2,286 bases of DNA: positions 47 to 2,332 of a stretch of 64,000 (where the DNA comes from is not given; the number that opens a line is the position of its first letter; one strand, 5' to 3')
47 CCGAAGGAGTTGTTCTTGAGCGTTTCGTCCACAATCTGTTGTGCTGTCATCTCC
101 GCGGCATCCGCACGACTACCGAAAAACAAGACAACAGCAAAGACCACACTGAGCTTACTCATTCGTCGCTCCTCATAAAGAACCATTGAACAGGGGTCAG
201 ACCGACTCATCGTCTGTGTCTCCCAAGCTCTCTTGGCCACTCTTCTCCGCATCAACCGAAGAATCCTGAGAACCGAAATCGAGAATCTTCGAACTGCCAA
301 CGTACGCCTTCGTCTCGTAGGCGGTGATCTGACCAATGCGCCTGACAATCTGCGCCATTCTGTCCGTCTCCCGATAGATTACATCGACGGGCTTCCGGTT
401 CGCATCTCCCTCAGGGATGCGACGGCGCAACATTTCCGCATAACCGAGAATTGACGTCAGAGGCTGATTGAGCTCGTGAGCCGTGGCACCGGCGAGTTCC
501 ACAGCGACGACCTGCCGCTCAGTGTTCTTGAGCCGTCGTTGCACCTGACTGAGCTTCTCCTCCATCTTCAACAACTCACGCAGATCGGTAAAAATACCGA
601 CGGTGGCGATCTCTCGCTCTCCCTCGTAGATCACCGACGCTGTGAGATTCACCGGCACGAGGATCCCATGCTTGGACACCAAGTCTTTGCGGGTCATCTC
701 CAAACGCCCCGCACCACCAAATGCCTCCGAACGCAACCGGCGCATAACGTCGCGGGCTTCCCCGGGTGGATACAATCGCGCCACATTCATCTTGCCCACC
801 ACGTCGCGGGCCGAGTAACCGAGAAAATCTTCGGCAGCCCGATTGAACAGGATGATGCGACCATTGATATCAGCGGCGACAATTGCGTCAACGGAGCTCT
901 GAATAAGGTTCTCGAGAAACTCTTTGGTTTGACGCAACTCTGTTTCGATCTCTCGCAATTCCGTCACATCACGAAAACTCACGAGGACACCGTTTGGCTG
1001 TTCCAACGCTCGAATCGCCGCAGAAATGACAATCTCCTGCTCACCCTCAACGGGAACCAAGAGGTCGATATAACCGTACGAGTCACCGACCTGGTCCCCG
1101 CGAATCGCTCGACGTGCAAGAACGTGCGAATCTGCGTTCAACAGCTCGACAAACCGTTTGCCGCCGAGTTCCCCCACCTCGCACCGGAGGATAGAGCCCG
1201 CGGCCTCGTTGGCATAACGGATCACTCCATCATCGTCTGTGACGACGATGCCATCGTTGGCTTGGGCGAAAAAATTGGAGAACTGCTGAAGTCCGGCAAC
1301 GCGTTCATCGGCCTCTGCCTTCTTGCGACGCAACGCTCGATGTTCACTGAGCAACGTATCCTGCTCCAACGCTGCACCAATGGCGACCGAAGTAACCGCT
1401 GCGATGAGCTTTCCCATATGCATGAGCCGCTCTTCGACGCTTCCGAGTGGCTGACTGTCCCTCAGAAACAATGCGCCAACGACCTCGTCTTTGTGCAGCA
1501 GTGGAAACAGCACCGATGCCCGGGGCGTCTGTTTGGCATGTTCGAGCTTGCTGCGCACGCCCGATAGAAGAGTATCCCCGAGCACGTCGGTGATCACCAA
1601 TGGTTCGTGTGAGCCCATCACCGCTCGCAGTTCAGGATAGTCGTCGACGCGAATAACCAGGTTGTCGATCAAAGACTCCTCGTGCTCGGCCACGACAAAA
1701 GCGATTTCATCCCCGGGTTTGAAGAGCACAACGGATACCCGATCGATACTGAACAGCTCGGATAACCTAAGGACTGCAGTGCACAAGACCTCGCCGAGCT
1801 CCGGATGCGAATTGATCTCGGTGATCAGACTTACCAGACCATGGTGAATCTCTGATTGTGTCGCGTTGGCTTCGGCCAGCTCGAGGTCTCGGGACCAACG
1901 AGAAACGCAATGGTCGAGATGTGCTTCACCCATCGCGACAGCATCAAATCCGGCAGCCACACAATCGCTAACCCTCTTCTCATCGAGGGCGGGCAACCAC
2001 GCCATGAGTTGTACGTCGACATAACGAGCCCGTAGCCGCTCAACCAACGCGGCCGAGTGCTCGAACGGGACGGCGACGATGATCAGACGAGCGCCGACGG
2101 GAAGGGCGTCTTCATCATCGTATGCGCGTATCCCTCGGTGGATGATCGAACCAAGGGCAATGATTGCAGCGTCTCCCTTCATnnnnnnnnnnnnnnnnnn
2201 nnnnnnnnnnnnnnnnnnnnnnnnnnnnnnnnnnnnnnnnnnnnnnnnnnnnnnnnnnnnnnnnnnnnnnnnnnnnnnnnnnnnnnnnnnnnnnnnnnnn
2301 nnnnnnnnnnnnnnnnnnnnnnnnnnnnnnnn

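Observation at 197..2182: Sensor protein with HisKA phosphoacceptor domain but no catalytic ATPase domain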

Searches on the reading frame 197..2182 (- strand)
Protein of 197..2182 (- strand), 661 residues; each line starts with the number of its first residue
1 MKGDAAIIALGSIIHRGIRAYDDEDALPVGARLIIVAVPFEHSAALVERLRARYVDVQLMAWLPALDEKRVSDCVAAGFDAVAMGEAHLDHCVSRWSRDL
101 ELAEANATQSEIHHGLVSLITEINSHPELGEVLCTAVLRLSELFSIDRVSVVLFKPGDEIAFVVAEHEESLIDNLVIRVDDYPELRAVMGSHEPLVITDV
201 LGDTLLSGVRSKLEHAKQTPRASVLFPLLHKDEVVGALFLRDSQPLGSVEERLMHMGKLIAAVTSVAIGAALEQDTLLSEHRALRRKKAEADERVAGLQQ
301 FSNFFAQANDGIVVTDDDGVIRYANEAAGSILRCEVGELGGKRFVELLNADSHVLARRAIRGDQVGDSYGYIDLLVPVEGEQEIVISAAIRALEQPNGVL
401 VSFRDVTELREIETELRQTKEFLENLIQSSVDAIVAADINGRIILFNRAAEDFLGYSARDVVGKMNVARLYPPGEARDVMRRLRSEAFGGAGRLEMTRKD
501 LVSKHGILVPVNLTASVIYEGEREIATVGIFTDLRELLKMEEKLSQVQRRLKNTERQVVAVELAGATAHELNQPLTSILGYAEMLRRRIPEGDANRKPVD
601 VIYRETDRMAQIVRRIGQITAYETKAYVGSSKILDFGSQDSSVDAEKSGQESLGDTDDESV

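Call 4: search_protein_families(library=ncbifam, proteins=[window:197-2182:-], max_evalue=0.1)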
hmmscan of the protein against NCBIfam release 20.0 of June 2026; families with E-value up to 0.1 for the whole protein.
window:197-2182:- (661 aa): 45 families (the best 25 are shown)
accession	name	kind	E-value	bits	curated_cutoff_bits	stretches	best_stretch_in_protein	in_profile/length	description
NF008468.0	PRK11360.1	equivalog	1.5e-31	109.5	646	2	414-615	261-450/616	two-component system sensor histidine kinase AtoS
TIGR00229.1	sensory_box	domain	4.3e-29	101.2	22.9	2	418-544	2-126/126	PAS domain S-box protein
NF041777.1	sens_FixL_Rhizob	equivalog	1.8e-18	66.5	850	1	403-620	105-320/485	sensor protein FixL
TIGR02966.1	phoR_proteo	equivalog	2.6e-18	66.1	334.2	2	418-626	3-181/333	phosphate regulon sensor histidine kinase PhoR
NF046044.1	PnpS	equivalog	5.2e-18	65.2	400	2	412-625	46-236/390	two-component system histidine kinase PnpS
NF033092.0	HK_WalK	equivalog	2.4e-16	59.4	725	2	420-627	257-440/594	cell wall metabolism sensor histidine kinase WalK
NF047874.1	MASE3_PAS_HK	subfamily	1.1e-14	54.1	560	2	407-595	251-433/655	MASE3 domain-containing sensor histidine kinase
NF008293.1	PRK11073.1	equivalog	3.2e-12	46.4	240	2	419-616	5-185/349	nitrogen regulation protein NR(II)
NF052573.1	HisKinEspAMyxo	equivalog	3.6e-10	38.5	1400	1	400-597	237-421/755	serine histidine kinase EspA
NF007688.0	PRK10364.1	equivalog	1.7e-09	37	479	1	543-614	223-294/460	two-component system sensor histidine kinase ZraS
NF010411.0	PRK13837.1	equivalog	1.3e-08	33.3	647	1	535-616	425-506/828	two-component system VirA-like sensor kinase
NF041593.1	histid_kinase_PdhS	equivalog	2.7e-08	32.2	2000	2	413-585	659-827/1041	cell-division control histidine kinase PdhS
TIGR02040.1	PpsR-CrtJ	equivalog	2.8e-08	33.2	275.4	1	300-462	134-293/442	transcriptional regulator PpsR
NF008235.0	PRK11006.1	equivalog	2.9e-08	33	390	1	544-627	194-271/431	phosphate regulon sensor histidine kinase PhoR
NF046020.1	HisKinCckABruc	equivalog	4.3e-08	31.5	1000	2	533-616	460-536/868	cell cycle histidine kinase CckA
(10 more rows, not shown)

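Call 5: search_protein_families(library=pfam, proteins=[window:197-2182:-], max_evalue=1)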
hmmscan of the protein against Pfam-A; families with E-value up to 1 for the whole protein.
window:197-2182:- (661 aa): 10 families
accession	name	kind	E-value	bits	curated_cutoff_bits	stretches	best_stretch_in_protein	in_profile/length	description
PF00989.32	PAS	-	3.4e-23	82.3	22.6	2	421-533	1-112/113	PAS fold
PF08448.16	PAS_4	-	1.5e-18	67.5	23.1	2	305-411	1-110/110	PAS fold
PF13188.13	PAS_8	-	1.3e-16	60.2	21.8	2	421-470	1-49/65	PAS domain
PF13426.13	PAS_9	-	1.7e-16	60.8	27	2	432-536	2-103/103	PAS domain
PF00512.31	HisKA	-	2.2e-12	47.3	26.9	1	562-616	4-57/66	His Kinase A (phospho-acceptor) domain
PF01590.32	GAF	-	3.5e-07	31.3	22.4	1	129-254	2-122/133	GAF domain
PF13492.12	GAF_3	-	6.3e-07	30.3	27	1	129-267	2-126/129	GAF domain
PF24820.1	Diguanyl_cycl_sensor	-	6.2e-05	23.3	28.1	1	309-350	6-47/109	Diguanylate cyclase-like sensor domain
PF13185.12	GAF_2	-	0.0003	21.5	28.6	1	131-268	6-135/136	GAF domain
PF24957.1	DrmE_C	-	0.13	12.3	27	1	145-187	32-73/181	DISARM protein DrmE, C-terminal domain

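Call 6: find_homologous_proteins(query=window:197-2182:-, max_evalue=1e-10)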
Query window:197-2182:- (661 aa): 145 proteins with E <= 1e-10 among 8000 candidates; the best 120 are listed.
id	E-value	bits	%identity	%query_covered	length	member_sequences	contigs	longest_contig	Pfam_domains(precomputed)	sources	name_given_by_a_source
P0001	0.0e+0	1418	100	100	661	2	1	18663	PF13426.14,PF13188.14,PF08448.17,PF13492.13,PF00512.32,PF00989.32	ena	-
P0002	2.0e-289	979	70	99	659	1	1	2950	PF13426.14,PF13188.14,PF13185.13,PF24820.2,PF01590.33,PF08448.17,PF00512.32,PF00989.32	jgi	jgi:PAS domain S-box-containing protein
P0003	2.2e-275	933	68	96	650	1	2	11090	PF13426.14,PF13188.14,PF13185.13,PF01590.33,PF08448.17,PF00512.32,PF00989.32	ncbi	-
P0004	3.4e-273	926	67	99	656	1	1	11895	PF13426.14,PF13188.14,PF13185.13,PF01590.33,PF08448.17,PF00512.32,PF00989.32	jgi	jgi:PAS domain S-box-containing protein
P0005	4.7e-260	882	68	93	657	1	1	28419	PF13426.14,PF13188.14,PF13185.13,PF01590.33,PF08448.17,PF00512.32,PF00989.32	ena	-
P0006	7.0e-253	859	66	93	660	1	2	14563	PF08447.19,PF13426.14,PF13188.14,PF13185.13,PF01590.33,PF08448.17,PF00512.32,PF00989.32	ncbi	ncbi:MAG: PAS domain S-box protein [Myxococcota bacterium]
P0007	2.2e-252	857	66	96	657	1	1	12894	PF13426.14,PF13188.14,PF13185.13,PF01590.33,PF08448.17,PF13492.13,PF00512.32,PF00989.32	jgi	jgi:PAS domain S-box-containing protein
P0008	2.4e-233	794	70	80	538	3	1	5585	PF13426.14,PF13188.14,PF13185.13,PF24820.2,PF01590.33,PF08448.17,PF00512.32,PF00989.32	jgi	jgi:PAS domain S-box-containing protein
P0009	1.1e-232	792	67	84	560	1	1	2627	PF13426.14,PF13188.14,PF13185.13,PF24820.2,PF01590.33,PF08448.17,PF13492.13,PF00512.32,PF00989.32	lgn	-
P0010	8.0e-232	789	62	94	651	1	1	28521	PF08447.19,PF13426.14,PF13188.14,PF01590.33,PF08448.17,PF00512.32,PF00989.32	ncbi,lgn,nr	ncbi:MAG: PAS domain S-box protein [Deltaproteobacteria bacterium]|nr:PAS domain S-box protein [Delt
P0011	2.2e-223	761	68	81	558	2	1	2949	PF13426.14,PF13188.14,PF13185.13,PF01590.33,PF08448.17,PF00512.32,PF00989.32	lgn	-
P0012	7.6e-223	759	60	92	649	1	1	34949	PF13426.14,PF13188.14,PF13185.13,PF01590.33,PF08448.17,PF00512.32,PF00989.32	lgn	-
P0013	9.2e-215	733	57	93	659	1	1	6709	PF13426.14,PF13188.14,PF13185.13,PF24820.2,PF01590.33,PF08448.17,PF13492.13,PF00512.32,PF00989.32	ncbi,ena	ncbi:MAG: PAS domain S-box protein [Myxococcota bacterium]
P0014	2.4e-212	725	58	92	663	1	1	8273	PF13426.14,PF13188.14,PF13185.13,PF24820.2,PF01590.33,PF08448.17,PF13492.13,PF00512.32,PF00989.32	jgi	jgi:PAS domain S-box-containing protein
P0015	4.1e-211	721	60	89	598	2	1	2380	PF13426.14,PF13188.14,PF13185.13,PF24820.2,PF01590.33,PF08448.17,PF00512.32,PF00989.32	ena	-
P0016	1.3e-210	719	58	92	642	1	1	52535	PF13426.14,PF13188.14,PF13185.13,PF01590.33,PF08448.17,PF00512.32,PF00989.32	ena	-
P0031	1.5e-194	666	54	93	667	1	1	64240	PF13426.14,PF13188.14,PF24820.2,PF08448.17,PF00512.32,PF00989.32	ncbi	ncbi:MAG: PAS domain S-box protein [Myxococcota bacterium]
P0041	1.8e-183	629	59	80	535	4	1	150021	PF13426.14,PF13188.14,PF13185.13,PF12860.14,PF01590.33,PF08448.17,PF13492.13,PF00512.32,PF00989.32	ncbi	ncbi:MAG: PAS domain S-box protein [Myxococcota bacterium]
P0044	8.2e-182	624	51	95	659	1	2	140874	PF13426.14,PF13188.14,PF13185.13,PF01590.33,PF08448.17,PF00512.32,PF00989.32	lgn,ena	-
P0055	2.4e-142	493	45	91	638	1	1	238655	PF13426.14,PF13188.14,PF01590.33,PF08448.17,PF00512.32,PF00989.32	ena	-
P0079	2.1e-103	365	39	79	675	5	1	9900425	PF08447.19,PF13426.14,PF13188.14,PF13185.13,PF01590.33,PF08448.17,PF13492.13,PF00512.32,PF00989.32,PF00072.31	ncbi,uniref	ncbi:PAS domain S-box protein [Sorangium sp. So ce1036]|uniref:PAS domain S-box protein n=1 Tax=Sora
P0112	2.4e-50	190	44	33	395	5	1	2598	PF13426.14,PF13188.14,PF02518.32,PF00512.32,PF00989.32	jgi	-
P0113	6.1e-36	142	31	46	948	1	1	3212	PF13426.14,PF13188.14,PF00512.32,PF17202.11,PF00672.31,PF17201.11,PF02743.25,PF08448.17,PF02518.32,PF08269.18,PF00989.32,PF17203.11,PF17200.11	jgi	-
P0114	6.1e-36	142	31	46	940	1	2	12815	PF13426.14,PF13188.14,PF00512.32,PF17202.11,PF00672.31,PF17201.11,PF02743.25,PF08448.17,PF02518.32,PF08269.18,PF00989.32,PF17203.11,PF17200.11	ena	-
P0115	1.7e-34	137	28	50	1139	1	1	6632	PF13596.13,PF08447.19,PF13426.14,PF13188.14,PF12860.14,PF24820.2,PF08448.17,PF02518.32,PF00512.32,PF00989.32,PF14598.13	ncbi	-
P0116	5.0e-33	132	30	46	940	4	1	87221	PF13426.14,PF13188.14,PF00512.32,PF17202.11,PF00672.31,PF08447.19,PF17201.11,PF02743.25,PF08448.17,PF02518.32,PF08269.18,PF00989.32,PF17203.11,PF17200.11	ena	-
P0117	2.8e-24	104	25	41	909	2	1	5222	PF08447.19,PF13426.14,PF13188.14,PF18095.8,PF24820.2,PF08448.17,PF02518.32,PF00512.32,PF00989.32,PF24990.1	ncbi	-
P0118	2.0e-23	101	29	31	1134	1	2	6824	PF13426.14,PF13188.14,PF13185.13,PF13492.13,PF00512.32,PF13596.13,PF08447.19,PF12860.14,PF01590.33,PF08448.17,PF02518.32,PF00989.32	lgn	-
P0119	1.3e-22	98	27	33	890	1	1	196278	PF08447.19,PF13426.14,PF13188.14,PF12860.14,PF24820.2,PF08348.19,PF08448.17,PF02518.32,PF00512.32,PF00989.32,PF14598.13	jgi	-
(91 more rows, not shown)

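Call 10: find_encoding_contigs(protein=P0079, flank=10000, max_places=2)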
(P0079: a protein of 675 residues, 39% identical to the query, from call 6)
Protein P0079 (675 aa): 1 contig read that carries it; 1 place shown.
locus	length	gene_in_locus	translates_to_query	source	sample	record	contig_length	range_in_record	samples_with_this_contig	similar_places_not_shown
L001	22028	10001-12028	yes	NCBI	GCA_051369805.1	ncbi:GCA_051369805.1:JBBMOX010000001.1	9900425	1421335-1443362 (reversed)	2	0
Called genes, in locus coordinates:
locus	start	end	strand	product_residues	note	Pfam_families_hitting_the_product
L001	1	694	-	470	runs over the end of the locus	PF03951:Gln-synt_N, PF00120:Gln-synt_C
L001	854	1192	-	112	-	PF00543:P-II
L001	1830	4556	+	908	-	PF00069:Pkinase, PF07714:PK_Tyr_Ser-Thr, PF06293:Kdo (faint)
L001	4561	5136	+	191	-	PF13302:Acetyltransf_3, PF00583:Acetyltransf_1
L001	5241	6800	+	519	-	PF00512:HisKA, PF02518:HATPase_c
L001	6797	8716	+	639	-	PF00512:HisKA, PF02518:HATPase_c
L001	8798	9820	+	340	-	PF05496:RuvB_N, PF00004:AAA, PF07728:AAA_5 (weak), PF17864:AAA_lid_4, PF05491:WHD_RuvB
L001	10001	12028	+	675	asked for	PF00072:Response_reg, PF01590:GAF, PF13185:GAF_2, PF13492:GAF_3, PF00989:PAS, PF08448:PAS_4, PF13426:PAS_9, PF00989:PAS, +4 more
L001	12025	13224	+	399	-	PF00512:HisKA, PF02518:HATPase_c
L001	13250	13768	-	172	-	-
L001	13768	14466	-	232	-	-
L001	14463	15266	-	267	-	PF07638:Sigma70_ECF, PF04542:Sigma70_r2, PF08281:Sigma70_r4_2, PF04545:Sigma70_r4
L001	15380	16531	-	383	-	PF00089:Trypsin, PF13365:Trypsin_2, PF00595:PDZ, PF13180:PDZ_2, PF17820:PDZ_6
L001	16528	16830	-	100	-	PF08899:DUF1844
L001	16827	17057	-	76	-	-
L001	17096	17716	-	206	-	PF00254:FKBP_C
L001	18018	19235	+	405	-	PF25917:BSH_RND, PF25973:BSH_CzcB (weak), PF25876:HH_MFP_RND (weak), PF25944:Beta-barrel_RND (weak), PF25954:Beta-barrel_RND_2, PF25990:Beta-barrel_YknX, PF26002:Beta-barrel_AprE (weak)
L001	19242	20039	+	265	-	PF02463:SMC_N (faint), PF00005:ABC_tran, PF13304:AAA_21 (faint)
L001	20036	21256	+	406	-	PF12704:MacB_PCD, PF02687:FtsX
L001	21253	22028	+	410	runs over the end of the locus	PF12704:MacB_PCD, PF02687:FtsX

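Call 11: find_encoding_contigs(protein=P0041, flank=10000, max_places=2)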
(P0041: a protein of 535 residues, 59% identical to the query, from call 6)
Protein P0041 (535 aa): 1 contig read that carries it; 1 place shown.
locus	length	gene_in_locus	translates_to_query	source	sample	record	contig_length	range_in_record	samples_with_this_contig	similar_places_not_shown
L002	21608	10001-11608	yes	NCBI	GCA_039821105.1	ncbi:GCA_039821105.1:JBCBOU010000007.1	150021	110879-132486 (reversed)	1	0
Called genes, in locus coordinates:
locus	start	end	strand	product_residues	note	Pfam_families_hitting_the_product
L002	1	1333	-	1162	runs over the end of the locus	PF04151:PPC (weak)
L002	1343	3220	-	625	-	PF22544:HYDIN_VesB_CFA65-like_Ig (faint), PF22352:K319L-like_PKD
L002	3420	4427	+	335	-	PF00586:AIRS, PF02769:AIRS_C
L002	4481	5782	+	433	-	-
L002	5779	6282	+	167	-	PF01584:CheW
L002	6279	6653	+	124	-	PF00072:Response_reg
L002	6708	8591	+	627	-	PF01627:Hpt, PF07194:P2, PF02895:H-kinase_dim, PF02518:HATPase_c, PF01584:CheW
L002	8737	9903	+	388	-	-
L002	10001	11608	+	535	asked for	PF01590:GAF, PF13185:GAF_2, PF13492:GAF_3 (weak), PF00989:PAS (weak), PF00989:PAS, PF08448:PAS_4, PF13426:PAS_9, PF00512:HisKA, +3 more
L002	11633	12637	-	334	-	PF05887:Trypan_PARP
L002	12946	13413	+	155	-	-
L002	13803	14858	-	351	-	PF01497:Peripla_BP_2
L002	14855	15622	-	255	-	PF00005:ABC_tran, PF02463:SMC_N (faint), PF13304:AAA_21 (weak)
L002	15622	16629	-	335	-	PF01032:FecCD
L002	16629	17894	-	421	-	-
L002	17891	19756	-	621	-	PF07715:Plug, PF00593:TonB_dep_Rec_b-barrel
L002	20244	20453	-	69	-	-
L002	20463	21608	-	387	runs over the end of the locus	-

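Call 12: find_encoding_contigs(protein=P0044, flank=10000, max_places=2)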
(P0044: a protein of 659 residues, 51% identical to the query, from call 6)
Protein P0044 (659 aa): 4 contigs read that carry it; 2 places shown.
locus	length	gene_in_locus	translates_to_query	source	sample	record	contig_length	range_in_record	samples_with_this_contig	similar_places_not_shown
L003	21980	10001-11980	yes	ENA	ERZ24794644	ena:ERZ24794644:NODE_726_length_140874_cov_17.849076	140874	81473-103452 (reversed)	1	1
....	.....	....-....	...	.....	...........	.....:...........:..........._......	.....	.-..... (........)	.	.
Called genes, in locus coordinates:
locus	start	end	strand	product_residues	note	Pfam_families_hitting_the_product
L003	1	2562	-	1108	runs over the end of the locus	PF04151:PPC (faint)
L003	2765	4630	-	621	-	PF22073:Cep192_D4 (faint)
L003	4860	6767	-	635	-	PF22352:K319L-like_PKD (weak)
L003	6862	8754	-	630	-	PF15780:ASH (faint), PF22073:Cep192_D4 (faint)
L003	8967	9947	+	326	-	PF00586:AIRS, PF02769:AIRS_C (weak)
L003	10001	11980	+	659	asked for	PF01590:GAF (weak), PF13185:GAF_2 (faint), PF13188:PAS_8 (faint), PF08448:PAS_4 (weak), PF00989:PAS, PF13426:PAS_9 (weak), PF00512:HisKA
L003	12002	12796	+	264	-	PF07044:DUF1329 (faint), PF17131:TP_0789-like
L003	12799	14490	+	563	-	-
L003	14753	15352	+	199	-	-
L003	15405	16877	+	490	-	PF13091:PLDc_2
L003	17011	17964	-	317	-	PF01012:ETF, PF00766:ETF_alpha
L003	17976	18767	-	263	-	PF01012:ETF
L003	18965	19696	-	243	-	PF00106:adh_short, PF08659:KR, PF13561:adh_short_C2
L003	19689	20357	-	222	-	PF00834:Ribul_P_3_epim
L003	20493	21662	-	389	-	-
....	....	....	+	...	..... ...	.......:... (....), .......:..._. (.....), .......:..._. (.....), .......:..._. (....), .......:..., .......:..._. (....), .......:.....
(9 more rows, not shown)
